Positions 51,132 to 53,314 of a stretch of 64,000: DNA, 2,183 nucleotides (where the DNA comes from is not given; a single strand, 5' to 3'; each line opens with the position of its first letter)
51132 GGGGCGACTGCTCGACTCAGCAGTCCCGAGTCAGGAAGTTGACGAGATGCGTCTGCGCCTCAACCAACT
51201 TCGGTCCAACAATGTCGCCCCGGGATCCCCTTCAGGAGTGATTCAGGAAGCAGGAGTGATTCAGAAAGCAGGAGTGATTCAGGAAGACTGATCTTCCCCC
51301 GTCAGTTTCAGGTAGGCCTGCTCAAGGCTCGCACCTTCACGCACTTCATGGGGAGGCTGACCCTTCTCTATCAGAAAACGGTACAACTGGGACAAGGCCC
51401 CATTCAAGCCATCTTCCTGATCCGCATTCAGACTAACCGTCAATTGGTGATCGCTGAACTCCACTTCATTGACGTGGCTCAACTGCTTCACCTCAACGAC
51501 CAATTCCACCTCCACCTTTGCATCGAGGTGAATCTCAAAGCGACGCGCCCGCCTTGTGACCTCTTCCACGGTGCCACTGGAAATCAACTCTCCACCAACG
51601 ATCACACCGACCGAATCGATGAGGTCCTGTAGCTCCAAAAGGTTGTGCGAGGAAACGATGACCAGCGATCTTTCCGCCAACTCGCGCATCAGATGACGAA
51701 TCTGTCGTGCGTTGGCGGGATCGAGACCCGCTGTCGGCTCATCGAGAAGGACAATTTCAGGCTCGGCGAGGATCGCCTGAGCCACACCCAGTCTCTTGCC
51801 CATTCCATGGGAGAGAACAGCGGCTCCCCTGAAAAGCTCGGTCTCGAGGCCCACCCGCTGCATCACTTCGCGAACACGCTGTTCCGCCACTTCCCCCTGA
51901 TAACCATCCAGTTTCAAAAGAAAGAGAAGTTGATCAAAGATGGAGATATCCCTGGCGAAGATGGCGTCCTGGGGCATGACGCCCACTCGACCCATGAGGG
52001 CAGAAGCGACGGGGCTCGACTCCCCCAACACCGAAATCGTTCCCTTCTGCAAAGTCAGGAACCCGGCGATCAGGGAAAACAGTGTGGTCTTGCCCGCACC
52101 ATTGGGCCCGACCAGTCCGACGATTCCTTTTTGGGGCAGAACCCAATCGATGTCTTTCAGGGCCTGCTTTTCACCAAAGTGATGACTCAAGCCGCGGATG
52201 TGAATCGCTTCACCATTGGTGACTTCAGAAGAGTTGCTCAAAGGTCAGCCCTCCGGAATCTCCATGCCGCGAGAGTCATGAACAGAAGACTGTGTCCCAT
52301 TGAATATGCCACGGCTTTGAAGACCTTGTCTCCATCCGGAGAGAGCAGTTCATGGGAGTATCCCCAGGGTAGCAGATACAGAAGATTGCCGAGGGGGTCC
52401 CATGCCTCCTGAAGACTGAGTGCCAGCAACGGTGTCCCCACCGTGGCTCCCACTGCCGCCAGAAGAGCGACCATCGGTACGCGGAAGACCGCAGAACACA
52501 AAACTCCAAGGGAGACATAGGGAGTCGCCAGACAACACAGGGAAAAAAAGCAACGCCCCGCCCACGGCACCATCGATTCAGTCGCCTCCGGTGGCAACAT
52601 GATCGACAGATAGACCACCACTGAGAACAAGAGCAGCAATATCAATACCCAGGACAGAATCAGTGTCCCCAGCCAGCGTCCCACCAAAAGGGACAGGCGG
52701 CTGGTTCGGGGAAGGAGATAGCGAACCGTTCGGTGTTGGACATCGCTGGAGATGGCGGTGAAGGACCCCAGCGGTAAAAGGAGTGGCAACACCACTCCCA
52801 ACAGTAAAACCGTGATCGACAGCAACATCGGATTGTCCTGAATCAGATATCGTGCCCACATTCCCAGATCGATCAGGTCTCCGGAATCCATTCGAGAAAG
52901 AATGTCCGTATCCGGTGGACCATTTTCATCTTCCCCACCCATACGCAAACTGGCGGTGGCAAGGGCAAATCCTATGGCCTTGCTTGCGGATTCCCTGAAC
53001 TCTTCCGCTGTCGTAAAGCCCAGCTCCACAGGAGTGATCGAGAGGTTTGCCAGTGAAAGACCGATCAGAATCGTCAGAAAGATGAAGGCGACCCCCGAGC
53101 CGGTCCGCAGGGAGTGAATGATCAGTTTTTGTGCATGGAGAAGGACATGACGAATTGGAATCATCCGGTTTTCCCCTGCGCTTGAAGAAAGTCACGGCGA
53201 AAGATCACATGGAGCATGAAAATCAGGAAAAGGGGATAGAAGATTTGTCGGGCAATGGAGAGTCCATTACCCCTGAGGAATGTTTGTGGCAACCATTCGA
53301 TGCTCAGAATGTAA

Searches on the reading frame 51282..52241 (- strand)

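Call 40: search_protein_families(library=pfam, proteins=[window:51282-52241:-], max_evalue=0.00001)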
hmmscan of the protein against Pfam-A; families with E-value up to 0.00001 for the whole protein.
window:51282-52241:- (320 aa): 3 families
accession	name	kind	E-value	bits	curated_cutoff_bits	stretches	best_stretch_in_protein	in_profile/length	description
PF00005.33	ABC_tran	-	1.7e-26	93.9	25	1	28-171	1-137/137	ABC transporter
PF13304.12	AAA_21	-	8.9e-15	56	27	1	141-203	236-302/304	AAA domain, putative AbiEii toxin, Type IV TA system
PF02463.25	SMC_N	-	1.6e-06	28.2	40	0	159-207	157-205/220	RecF/RecN/SMC N terminal domain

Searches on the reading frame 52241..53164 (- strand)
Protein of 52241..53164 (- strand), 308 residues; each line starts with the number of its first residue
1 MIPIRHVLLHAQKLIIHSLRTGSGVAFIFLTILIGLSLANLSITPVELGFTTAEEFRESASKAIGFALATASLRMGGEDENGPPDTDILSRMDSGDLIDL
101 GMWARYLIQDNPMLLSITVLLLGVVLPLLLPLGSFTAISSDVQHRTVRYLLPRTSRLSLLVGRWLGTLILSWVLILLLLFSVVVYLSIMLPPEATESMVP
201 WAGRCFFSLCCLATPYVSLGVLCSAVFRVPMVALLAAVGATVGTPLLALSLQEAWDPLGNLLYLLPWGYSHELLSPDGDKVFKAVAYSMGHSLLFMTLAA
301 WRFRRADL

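Call 40: search_protein_families(library=pfam, proteins=[window:52241-53164:-], max_evalue=0.00001)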
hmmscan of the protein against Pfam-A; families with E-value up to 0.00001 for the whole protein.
window:52241-53164:- (308 aa): 1 family
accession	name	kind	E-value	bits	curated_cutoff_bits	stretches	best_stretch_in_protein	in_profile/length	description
PF12679.13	ABC2_membrane_2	-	2.6e-12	47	27.2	1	79-244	72-195/283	ABC-2 family transporter protein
